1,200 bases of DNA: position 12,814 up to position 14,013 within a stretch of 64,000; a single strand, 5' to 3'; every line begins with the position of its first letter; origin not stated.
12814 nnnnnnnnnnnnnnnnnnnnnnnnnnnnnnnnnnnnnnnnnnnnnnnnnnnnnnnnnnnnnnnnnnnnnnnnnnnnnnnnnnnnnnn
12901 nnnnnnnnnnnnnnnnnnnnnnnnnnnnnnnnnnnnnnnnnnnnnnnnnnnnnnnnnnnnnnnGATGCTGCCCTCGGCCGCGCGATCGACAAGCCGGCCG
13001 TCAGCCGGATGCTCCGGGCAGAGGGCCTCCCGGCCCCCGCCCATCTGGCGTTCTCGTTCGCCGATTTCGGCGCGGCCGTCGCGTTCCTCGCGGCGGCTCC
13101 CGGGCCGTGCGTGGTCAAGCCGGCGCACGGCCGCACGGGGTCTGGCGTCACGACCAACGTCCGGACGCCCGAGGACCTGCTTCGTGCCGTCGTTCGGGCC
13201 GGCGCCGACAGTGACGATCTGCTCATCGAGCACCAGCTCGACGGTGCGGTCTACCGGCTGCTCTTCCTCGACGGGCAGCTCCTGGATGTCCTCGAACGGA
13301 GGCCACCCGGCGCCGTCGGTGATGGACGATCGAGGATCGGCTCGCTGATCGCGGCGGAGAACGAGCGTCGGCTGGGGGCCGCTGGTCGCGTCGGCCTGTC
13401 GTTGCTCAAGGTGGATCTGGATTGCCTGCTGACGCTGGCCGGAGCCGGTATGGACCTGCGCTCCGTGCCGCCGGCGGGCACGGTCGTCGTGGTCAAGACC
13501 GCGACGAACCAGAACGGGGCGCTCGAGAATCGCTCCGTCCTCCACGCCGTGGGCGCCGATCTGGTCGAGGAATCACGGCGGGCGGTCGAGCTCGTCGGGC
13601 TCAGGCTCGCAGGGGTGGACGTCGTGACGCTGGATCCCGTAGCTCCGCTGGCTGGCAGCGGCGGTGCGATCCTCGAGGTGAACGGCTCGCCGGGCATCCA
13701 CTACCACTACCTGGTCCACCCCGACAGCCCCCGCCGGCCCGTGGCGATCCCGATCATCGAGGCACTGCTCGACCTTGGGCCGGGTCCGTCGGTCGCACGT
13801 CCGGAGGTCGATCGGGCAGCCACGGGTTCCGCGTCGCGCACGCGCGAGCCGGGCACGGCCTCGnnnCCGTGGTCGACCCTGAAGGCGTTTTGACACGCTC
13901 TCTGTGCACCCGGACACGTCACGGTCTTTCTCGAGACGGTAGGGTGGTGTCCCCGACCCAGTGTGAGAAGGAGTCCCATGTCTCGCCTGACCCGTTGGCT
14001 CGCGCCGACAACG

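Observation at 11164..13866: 900-aa fusion of a MOP/Wzx-type flippase with a cyanophycin-synthetase-like ATP-grasp domain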

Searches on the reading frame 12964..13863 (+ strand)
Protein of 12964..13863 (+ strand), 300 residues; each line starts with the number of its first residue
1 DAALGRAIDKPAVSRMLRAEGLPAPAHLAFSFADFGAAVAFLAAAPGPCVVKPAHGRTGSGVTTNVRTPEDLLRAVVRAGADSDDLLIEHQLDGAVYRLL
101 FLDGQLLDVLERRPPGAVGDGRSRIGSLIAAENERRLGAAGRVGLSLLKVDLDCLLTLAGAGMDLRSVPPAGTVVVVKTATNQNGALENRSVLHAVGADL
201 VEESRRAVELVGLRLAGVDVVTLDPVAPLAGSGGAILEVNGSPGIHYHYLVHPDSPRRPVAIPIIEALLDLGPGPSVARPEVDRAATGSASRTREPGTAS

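Call 56: search_solved_structures(query=window:12964-13863:+, max_evalue=1e-15, show_alignments=4)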
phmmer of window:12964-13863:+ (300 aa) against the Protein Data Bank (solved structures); distinct sequences matched with E-value up to 1e-15: 7.
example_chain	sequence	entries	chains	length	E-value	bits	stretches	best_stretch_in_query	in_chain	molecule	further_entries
7lg5_A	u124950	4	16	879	5.3e-28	101.5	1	7-276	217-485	Cyanophycin synthase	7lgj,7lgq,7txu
7txv_A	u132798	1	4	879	5.3e-28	101.5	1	7-276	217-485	Cyanophycin synthase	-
7lgm_A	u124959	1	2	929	9.3e-25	90.8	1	7-274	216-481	Cyanophycin synthase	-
7wac_A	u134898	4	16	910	1.8e-24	89.9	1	7-280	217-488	Cyanophycin synthase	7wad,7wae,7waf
7lgn_A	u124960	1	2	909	5.4e-21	78.5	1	6-272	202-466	Cyanophycin synthase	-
7ta5_A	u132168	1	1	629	3.5e-17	66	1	46-249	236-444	Glutathione synthase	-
8fxh_A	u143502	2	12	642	1.6e-16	63.8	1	13-250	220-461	RimK domain-containing protein ATP-grasp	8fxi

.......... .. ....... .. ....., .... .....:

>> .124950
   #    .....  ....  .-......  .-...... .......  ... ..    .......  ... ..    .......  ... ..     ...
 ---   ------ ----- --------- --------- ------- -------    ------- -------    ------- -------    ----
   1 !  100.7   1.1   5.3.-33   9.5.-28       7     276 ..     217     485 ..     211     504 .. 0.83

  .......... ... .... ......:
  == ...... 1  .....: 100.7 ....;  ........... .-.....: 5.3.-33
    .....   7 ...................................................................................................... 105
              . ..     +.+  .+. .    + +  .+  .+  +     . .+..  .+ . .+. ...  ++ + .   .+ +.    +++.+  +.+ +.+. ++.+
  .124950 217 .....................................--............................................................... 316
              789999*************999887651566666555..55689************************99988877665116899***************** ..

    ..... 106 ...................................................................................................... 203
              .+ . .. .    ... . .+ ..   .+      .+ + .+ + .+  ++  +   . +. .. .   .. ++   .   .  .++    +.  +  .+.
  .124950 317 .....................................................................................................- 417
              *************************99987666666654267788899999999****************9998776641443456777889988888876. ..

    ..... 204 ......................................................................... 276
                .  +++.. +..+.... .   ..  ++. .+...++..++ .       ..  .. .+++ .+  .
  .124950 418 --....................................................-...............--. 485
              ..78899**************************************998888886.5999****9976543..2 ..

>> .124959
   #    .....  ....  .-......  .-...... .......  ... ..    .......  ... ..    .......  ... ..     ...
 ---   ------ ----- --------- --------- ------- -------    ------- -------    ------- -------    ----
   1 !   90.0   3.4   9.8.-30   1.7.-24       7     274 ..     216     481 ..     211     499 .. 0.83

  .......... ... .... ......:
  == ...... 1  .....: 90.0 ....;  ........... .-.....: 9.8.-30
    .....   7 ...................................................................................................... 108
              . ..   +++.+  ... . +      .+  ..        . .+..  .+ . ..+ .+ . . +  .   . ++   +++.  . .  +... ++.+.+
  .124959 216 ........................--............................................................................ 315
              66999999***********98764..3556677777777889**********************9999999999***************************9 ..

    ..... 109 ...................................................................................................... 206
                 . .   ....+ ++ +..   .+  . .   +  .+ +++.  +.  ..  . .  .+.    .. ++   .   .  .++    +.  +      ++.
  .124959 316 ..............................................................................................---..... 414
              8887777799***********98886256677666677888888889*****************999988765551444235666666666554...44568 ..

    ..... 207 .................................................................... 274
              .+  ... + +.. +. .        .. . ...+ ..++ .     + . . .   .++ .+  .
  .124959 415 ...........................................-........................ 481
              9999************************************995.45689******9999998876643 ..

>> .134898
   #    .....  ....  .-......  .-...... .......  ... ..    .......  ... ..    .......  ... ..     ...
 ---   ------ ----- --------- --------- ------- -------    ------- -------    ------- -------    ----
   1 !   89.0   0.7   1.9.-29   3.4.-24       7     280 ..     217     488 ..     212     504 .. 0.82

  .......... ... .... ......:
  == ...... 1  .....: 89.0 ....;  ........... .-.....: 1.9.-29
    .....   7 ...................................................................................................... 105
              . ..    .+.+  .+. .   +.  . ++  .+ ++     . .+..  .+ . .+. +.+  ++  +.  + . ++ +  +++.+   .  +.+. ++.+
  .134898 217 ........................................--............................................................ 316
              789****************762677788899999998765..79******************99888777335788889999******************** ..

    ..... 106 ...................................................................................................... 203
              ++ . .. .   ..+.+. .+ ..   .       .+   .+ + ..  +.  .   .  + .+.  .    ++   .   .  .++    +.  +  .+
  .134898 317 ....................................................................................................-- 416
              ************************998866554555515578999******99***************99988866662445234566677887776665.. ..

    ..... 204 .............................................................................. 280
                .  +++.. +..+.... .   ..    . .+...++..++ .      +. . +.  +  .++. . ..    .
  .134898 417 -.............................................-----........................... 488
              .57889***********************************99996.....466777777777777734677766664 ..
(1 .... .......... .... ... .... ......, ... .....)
